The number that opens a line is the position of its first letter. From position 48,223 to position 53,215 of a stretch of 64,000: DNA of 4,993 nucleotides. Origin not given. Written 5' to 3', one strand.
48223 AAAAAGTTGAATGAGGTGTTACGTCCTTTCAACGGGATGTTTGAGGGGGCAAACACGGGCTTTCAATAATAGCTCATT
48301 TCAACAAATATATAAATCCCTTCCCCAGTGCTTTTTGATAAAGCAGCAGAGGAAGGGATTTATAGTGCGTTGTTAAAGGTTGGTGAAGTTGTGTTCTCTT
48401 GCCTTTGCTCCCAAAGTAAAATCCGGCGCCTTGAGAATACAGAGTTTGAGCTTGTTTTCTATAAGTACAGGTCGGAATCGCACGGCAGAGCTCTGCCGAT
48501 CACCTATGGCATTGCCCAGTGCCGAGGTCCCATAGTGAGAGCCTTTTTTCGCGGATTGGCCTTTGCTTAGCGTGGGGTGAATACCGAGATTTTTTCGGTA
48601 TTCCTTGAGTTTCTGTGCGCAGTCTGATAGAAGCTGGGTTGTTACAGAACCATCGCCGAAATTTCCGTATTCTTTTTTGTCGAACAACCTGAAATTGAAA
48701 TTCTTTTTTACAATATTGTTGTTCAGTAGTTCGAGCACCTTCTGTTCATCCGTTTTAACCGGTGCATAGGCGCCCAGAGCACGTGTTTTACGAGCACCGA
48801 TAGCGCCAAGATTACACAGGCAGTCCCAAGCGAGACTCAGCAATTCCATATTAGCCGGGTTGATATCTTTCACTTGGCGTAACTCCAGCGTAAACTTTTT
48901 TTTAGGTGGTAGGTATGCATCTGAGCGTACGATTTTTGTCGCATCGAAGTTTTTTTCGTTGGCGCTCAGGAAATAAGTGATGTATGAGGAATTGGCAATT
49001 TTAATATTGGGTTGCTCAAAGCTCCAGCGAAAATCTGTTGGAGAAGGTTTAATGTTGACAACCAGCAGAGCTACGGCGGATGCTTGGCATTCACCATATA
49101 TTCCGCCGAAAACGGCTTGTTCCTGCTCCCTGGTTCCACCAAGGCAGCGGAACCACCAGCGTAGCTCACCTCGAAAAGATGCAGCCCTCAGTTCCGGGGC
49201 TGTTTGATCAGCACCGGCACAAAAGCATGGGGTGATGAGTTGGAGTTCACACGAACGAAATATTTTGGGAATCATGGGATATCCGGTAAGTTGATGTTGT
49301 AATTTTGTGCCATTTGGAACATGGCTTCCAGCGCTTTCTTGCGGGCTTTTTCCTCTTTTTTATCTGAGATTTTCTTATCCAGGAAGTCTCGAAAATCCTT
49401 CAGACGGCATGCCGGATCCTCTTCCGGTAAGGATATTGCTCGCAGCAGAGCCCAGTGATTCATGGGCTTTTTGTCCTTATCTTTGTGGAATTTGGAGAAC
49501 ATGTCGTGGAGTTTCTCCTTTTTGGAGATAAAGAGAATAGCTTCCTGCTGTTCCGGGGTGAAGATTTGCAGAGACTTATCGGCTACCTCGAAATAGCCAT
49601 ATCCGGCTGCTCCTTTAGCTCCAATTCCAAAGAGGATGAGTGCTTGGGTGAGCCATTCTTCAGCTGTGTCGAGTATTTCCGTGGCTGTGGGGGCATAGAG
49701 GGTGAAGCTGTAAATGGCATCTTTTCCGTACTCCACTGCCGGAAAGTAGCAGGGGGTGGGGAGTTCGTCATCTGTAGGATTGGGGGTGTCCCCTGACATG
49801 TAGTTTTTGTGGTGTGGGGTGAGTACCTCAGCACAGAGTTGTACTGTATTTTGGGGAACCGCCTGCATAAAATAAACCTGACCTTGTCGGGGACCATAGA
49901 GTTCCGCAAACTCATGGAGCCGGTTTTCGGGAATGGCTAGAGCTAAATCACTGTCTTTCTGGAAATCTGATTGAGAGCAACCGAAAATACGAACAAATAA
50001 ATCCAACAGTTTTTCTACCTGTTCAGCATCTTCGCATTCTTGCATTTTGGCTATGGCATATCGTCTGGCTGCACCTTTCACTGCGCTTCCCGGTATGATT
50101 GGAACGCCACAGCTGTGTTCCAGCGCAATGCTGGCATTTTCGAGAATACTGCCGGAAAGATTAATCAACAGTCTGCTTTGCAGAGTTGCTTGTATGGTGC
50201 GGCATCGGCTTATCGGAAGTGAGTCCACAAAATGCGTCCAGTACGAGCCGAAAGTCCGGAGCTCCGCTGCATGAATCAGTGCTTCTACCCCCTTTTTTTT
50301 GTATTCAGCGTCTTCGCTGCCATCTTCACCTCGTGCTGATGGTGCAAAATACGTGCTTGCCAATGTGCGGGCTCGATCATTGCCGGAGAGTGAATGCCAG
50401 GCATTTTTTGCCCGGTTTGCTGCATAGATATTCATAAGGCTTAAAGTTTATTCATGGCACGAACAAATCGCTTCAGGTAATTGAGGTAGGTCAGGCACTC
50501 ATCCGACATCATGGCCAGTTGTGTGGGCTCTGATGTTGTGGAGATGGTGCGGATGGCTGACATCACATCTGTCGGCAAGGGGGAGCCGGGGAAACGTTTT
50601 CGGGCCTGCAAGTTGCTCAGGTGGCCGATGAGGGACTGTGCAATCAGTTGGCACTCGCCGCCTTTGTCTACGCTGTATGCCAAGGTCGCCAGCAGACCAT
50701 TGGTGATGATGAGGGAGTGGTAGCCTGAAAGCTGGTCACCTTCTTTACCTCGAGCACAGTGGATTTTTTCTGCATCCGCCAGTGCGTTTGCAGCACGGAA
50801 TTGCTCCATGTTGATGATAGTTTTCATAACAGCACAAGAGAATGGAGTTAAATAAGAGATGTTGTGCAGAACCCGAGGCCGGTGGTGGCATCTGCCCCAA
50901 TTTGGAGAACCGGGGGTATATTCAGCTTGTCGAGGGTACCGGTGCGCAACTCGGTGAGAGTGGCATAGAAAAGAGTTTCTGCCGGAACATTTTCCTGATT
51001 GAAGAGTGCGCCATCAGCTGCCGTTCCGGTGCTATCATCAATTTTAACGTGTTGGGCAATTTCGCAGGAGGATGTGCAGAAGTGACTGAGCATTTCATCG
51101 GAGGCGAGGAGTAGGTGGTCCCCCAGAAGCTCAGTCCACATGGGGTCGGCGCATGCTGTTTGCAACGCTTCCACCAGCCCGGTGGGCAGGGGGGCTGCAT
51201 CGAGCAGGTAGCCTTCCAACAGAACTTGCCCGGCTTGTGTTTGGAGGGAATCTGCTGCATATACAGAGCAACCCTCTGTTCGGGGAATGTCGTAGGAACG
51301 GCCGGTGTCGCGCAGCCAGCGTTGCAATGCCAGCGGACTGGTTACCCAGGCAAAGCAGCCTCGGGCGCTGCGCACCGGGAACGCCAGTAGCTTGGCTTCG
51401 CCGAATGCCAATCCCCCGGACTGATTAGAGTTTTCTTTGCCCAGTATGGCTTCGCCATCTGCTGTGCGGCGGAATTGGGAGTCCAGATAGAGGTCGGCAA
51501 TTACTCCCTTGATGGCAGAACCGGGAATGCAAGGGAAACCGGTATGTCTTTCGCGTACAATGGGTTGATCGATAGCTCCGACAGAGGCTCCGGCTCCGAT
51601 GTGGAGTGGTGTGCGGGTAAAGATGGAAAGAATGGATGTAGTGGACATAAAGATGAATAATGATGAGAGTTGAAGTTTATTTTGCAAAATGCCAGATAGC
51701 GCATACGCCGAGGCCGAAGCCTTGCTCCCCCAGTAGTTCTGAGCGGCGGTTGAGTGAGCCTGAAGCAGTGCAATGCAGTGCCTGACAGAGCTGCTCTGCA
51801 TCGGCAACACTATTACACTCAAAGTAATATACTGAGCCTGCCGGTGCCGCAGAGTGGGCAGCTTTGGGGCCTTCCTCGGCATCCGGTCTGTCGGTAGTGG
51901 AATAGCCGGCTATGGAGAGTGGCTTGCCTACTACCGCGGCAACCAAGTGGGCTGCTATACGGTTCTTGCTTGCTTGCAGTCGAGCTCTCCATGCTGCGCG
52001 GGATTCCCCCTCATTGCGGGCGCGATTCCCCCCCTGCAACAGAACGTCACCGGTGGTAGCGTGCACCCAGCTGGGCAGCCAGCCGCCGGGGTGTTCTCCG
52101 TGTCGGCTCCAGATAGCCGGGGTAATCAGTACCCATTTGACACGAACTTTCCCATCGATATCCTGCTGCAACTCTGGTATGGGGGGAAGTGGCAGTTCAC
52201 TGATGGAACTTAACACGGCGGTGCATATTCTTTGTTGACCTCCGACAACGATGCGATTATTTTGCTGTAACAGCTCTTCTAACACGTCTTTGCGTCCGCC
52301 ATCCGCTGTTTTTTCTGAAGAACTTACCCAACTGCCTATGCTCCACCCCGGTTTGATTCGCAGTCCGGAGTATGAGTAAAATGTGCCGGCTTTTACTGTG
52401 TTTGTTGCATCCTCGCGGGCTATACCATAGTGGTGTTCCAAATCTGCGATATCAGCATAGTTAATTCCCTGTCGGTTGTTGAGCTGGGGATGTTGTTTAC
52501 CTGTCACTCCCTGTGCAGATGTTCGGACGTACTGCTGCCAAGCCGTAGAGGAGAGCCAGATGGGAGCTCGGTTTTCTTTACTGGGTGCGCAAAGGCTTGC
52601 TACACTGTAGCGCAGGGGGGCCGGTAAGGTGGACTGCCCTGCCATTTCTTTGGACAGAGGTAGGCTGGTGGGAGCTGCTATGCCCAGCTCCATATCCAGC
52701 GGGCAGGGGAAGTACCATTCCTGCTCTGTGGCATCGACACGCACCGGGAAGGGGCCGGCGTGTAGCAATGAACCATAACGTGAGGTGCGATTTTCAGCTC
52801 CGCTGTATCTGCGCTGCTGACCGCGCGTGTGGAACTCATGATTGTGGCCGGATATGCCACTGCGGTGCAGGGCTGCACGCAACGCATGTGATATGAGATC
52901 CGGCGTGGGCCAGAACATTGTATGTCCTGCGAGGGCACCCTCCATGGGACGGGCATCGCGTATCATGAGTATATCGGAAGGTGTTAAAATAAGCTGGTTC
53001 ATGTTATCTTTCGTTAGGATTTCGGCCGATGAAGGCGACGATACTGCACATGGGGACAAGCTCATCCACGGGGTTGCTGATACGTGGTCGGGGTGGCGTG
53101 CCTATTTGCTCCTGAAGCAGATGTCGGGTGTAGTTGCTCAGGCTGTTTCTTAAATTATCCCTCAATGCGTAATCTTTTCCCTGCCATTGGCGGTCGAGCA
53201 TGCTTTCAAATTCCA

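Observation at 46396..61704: Type III-B island bracketed by two direct copies of an array-leader-DUF1232-pair module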

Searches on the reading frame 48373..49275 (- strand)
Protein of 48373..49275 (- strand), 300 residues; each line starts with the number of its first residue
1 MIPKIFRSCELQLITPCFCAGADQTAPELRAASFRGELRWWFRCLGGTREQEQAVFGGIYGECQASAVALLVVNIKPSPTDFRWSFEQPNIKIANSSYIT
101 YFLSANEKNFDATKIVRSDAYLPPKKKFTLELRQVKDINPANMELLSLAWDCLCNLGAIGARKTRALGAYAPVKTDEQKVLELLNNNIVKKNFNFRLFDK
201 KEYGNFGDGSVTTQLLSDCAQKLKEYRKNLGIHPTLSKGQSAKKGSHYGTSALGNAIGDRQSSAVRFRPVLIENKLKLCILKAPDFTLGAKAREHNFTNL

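Call 7: search_protein_families(library=ncbifam, proteins=[window:48373-49275:-], max_evalue=0.01)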
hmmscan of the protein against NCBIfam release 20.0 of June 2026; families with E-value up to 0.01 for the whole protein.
window:48373-49275:- (300 aa): 1 family
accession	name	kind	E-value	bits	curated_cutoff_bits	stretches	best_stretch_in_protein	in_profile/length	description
TIGR01894.1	cas_TM1795_cmr1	hypoth_equivalog_domain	2.3e-09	37.7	28.65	1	11-169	1-162/167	type III-B CRISPR module RAMP protein Cmr1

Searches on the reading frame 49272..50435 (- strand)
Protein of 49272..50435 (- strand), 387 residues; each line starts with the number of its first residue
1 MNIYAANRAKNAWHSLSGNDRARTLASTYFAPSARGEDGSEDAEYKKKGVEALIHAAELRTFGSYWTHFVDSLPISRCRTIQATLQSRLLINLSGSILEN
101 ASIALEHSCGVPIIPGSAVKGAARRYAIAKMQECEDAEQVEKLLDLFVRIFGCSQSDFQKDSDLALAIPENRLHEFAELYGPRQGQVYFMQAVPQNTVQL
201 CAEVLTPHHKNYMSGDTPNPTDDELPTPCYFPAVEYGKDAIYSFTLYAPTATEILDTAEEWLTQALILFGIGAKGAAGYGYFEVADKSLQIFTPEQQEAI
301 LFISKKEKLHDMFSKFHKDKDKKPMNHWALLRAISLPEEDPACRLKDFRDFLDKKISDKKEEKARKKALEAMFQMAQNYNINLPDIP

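Call 7: search_protein_families(library=ncbifam, proteins=[window:49272-50435:-], max_evalue=0.01)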
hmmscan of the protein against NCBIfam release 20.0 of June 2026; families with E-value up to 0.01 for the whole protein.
window:49272-50435:- (387 aa): 3 families
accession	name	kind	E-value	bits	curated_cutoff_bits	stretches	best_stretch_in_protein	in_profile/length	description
TIGR01898.1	cas_TM1791_cmr6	equivalog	4.9e-28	98.6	51.1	1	85-283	5-195/195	type III-B CRISPR module RAMP protein Cmr6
TIGR02580.1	cas_RAMP_Cmr4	equivalog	0.0023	17.8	87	1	105-142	29-66/283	type III-B CRISPR module RAMP protein Cmr4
NF000510.1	efflux_Cmx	exception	0.0088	15.2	800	0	241-273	221-253/391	chloramphenicol efflux MFS transporter Cmx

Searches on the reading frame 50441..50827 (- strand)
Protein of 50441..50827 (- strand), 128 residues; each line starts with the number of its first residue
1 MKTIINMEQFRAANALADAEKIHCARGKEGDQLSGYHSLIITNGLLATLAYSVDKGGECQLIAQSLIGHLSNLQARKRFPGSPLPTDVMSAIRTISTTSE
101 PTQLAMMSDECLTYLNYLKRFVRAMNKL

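Call 7: search_protein_families(library=ncbifam, proteins=[window:50441-50827:-], max_evalue=0.01)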
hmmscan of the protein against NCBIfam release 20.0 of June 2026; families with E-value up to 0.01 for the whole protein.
window:50441-50827:- (128 aa): 1 family
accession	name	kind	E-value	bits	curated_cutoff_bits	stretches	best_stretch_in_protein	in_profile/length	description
TIGR01881.1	cas_Cmr5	equivalog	5.9e-05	23.4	27.9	0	38-61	40-63/143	type III-B CRISPR module-associated protein Cmr5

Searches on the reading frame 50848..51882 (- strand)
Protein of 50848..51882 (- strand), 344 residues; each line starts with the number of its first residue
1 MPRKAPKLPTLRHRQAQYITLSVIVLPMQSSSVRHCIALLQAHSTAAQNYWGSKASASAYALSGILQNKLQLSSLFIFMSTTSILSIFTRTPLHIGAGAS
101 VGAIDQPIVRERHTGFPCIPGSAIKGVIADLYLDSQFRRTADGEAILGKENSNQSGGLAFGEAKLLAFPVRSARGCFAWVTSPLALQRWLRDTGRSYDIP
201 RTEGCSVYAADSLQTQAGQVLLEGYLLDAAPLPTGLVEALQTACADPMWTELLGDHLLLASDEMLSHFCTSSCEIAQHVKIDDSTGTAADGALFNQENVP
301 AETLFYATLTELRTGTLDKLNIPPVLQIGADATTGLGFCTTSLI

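Call 7: search_protein_families(library=ncbifam, proteins=[window:50848-51882:-], max_evalue=0.01)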
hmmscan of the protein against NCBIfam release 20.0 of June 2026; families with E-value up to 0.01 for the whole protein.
window:50848-51882:- (344 aa): 4 families
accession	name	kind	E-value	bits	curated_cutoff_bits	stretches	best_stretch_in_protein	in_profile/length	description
TIGR02580.1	cas_RAMP_Cmr4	equivalog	2.4e-48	165.4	87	1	85-339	3-282/283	type III-B CRISPR module RAMP protein Cmr4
TIGR02582.1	cas7_TM1809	equivalog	8e-10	39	90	1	86-141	9-66/203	type III-A CRISPR-associated RAMP protein Csm3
TIGR02581.1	cas_cyan_RAMP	equivalog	1.1e-07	31.8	108.05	1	87-128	10-52/216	type III CRISPR-associated RAMP protein Csx7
TIGR01898.1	cas_TM1791_cmr6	equivalog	0.00053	20.2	51.1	1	88-132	4-47/195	type III-B CRISPR module RAMP protein Cmr6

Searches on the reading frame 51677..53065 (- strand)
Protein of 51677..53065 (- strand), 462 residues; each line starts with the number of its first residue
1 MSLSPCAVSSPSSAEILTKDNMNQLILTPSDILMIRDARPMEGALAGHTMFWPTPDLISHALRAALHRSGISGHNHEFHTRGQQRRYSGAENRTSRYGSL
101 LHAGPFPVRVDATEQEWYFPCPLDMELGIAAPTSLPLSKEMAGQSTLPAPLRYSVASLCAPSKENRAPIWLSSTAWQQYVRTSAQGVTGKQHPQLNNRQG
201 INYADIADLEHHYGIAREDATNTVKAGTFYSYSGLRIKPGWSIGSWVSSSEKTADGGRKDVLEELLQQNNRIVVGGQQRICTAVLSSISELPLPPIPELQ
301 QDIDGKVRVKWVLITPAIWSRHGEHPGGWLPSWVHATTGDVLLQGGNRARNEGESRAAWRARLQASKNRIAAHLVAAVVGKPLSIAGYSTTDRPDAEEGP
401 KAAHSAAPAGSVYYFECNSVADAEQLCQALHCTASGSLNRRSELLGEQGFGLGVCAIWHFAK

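Call 7: search_protein_families(library=ncbifam, proteins=[window:51677-53065:-], max_evalue=0.01)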
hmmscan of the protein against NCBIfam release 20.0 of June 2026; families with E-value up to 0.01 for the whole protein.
window:51677-53065:- (462 aa): 1 family
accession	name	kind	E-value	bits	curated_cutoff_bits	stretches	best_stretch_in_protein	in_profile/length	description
TIGR01888.1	cas_cmr3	equivalog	1.8e-09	37.2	100.4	1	27-454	3-342/346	type III-B CRISPR module-associated protein Cmr3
